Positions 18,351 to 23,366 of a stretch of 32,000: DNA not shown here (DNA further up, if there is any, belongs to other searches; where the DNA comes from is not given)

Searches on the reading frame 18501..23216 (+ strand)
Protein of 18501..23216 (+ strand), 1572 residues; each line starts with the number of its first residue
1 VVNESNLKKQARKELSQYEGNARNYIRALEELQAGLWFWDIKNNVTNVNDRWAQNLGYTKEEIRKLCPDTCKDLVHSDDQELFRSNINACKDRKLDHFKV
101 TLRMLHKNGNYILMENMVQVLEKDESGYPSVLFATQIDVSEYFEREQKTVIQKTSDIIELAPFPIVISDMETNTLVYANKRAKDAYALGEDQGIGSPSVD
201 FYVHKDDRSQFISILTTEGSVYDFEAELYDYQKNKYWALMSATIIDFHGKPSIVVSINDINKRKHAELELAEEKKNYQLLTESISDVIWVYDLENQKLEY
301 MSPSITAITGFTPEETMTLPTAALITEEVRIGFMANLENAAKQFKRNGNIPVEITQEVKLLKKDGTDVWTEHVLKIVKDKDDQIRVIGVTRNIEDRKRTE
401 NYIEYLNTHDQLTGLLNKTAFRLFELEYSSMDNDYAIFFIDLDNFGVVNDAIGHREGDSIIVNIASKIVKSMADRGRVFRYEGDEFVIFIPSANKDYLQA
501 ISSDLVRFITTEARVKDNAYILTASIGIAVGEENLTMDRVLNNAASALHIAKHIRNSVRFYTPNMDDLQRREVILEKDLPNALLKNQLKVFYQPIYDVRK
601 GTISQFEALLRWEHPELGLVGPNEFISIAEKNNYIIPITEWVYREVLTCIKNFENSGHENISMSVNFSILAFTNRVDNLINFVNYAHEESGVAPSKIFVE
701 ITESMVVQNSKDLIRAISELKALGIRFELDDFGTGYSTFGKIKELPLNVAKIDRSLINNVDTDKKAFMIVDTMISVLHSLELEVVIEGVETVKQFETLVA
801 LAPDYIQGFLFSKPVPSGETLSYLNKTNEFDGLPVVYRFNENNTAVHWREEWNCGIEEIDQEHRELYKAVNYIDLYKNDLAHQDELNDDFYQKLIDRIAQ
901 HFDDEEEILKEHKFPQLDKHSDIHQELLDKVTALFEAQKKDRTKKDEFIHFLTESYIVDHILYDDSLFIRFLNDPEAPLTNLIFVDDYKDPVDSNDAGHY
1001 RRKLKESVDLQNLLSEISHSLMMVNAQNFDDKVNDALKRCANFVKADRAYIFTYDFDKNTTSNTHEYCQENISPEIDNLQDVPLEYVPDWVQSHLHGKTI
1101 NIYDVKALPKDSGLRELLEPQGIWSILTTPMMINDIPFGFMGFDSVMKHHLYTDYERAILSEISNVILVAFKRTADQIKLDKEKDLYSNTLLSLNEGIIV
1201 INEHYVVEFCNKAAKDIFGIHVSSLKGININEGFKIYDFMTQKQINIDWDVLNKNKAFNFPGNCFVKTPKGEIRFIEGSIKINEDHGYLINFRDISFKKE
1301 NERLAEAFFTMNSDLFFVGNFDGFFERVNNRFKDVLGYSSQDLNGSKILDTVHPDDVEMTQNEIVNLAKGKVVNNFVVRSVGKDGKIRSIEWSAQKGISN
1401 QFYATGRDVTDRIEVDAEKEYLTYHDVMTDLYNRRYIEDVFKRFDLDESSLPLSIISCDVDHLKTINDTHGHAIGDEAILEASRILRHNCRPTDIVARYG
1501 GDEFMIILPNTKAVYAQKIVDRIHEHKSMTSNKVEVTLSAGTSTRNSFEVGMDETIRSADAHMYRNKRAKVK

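Call 25: search_protein_families(library=pfam, proteins=[window:18501-23216:+], max_evalue=0.001)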
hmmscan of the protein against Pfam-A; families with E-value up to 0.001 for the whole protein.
window:18501-23216:+ (1572 aa): 11 families
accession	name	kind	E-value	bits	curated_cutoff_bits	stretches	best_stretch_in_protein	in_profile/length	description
PF00563.25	EAL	-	1.5e-64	218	31.3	1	577-814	2-236/236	EAL domain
PF00990.26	GGDEF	-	1e-61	207.8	23.8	2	1424-1570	2-158/161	Diguanylate cyclase, GGDEF domain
PF08447.18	PAS_3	-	8.5e-40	135.4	25.6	3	46-129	2-82/89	PAS fold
PF13426.13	PAS_9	-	2.2e-30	105.4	27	3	286-394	2-102/103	PAS domain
PF00989.32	PAS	-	1.1e-28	99.9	22.6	2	276-390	2-110/113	PAS fold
PF13188.13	PAS_8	-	3e-19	68.6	21.8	0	1193-1225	9-38/65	PAS domain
PF08448.16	PAS_4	-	4.1e-17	62.8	23.1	0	1314-1412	6-108/110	PAS fold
PF24898.2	GGDEF_GdpP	-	1.2e-06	29.2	30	1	440-552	1-109/126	Cyclic-di-AMP phosphodiesterase GdpP-like, GGDEF domain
PF22335.1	Cas10-Cmr2_palm2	-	3.1e-06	27.8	27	0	463-556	37-130/133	Cas10/Cmr2, second palm domain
PF01590.32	GAF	-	8.9e-06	26.7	22.4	1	1034-1169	7-131/133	GAF domain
PF01814.28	Hemerythrin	-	1.5e-05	25.9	25.3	1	855-969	2-124/127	Hemerythrin HHE cation binding domain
